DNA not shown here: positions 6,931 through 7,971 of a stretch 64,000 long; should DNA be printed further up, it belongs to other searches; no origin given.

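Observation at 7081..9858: CorA/MopE-CorB-like copper acquisition pair in a probable ammonia oxidiser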

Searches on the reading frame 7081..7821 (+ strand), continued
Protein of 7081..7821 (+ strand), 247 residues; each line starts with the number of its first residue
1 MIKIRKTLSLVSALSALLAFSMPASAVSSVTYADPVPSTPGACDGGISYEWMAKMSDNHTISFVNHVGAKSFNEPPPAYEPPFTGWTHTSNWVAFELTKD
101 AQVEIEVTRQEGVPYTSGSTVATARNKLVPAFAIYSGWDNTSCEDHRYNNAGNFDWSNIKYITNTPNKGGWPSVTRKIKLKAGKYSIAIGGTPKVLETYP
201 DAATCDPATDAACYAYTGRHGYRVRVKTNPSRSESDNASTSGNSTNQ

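Call 66: search_protein_families(library=pfam, proteins=[L012:3168-3923:-, L012:4252-5691:-, L012:1060-3126:-], max_evalue=0.1)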
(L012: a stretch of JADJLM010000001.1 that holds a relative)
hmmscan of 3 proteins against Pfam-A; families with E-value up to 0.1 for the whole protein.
L012:3168-3923:- (251 aa): 0 families

L012:4252-5691:- (479 aa): 4 families
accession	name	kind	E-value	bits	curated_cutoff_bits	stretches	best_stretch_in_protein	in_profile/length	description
PF03150.19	CCP_MauG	-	4.7e-07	31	25.6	1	71-200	19-79/149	Di-haem cytochrome c peroxidase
PF00034.26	Cytochrom_C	-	0.0037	19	21.3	0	359-479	11-89/90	Cytochrome c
PF13442.11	Cytochrome_CBB3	-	0.0062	17.3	27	0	358-374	12-28/68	Cytochrome C oxidase, cbb3-type, subunit III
PF14522.11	Cytochrome_C7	-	0.069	13.4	24.8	0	358-367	14-23/67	Cytochrome c7 and related cytochrome c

L012:1060-3126:- (688 aa): 3 families
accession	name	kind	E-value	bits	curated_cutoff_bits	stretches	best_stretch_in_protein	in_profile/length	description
PF01839.29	FG-GAP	-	2.6e-42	142.5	22.1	6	278-311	4-36/37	FG-GAP repeat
PF13517.12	FG-GAP_3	-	9.4e-12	45.8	26.9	2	461-506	14-60/61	FG-GAP-like repeat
PF14312.12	FG-GAP_2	-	0.0015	19.1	23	2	618-661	12-48/49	FG-GAP repeat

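Call 67: search_protein_families(library=ncbifam, proteins=[L012:3168-3923:-, L012:4252-5691:-], max_evalue=0.1)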
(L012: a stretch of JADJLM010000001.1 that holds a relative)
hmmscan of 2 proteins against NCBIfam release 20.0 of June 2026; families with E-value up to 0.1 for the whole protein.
L012:3168-3923:- (251 aa): 1 family
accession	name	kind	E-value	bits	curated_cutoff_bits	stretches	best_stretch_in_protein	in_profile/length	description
TIGR02866.1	CoxB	equivalog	0.097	12.2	147.7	0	179-196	140-157/202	cytochrome c oxidase subunit II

L012:4252-5691:- (479 aa): 6 families
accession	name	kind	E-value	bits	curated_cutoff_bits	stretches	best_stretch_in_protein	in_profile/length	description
TIGR04039.1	MXAN_0977_Heme2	hypoth_equivalog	4e-15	55.7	362.85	1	360-458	186-277/336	MbnH family di-heme enzyme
TIGR03981.2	SAM_quin_mod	hypoth_equivalog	4.8e-10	38.9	340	1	401-467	303-369/411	His-Xaa-Ser system-associated MauG-like protein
TIGR03791.1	TTQ_mauG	equivalog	6.2e-09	35.5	443.85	1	425-478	213-277/291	tryptophan tryptophylquinone biosynthesis enzyme MauG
NF052341.1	hydrazine_gamma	equivalog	0.0029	16.6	625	1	425-478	280-338/339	hydrazine synthase subunit gamma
NF041895.1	choice_anch_V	domain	0.019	15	42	0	70-85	21-36/150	choice-of-anchor V domain-containing protein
TIGR04484.1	thiosulf_SoxA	equivalog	0.079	12.2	110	0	65-110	115-159/212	sulfur oxidation c-type cytochrome SoxA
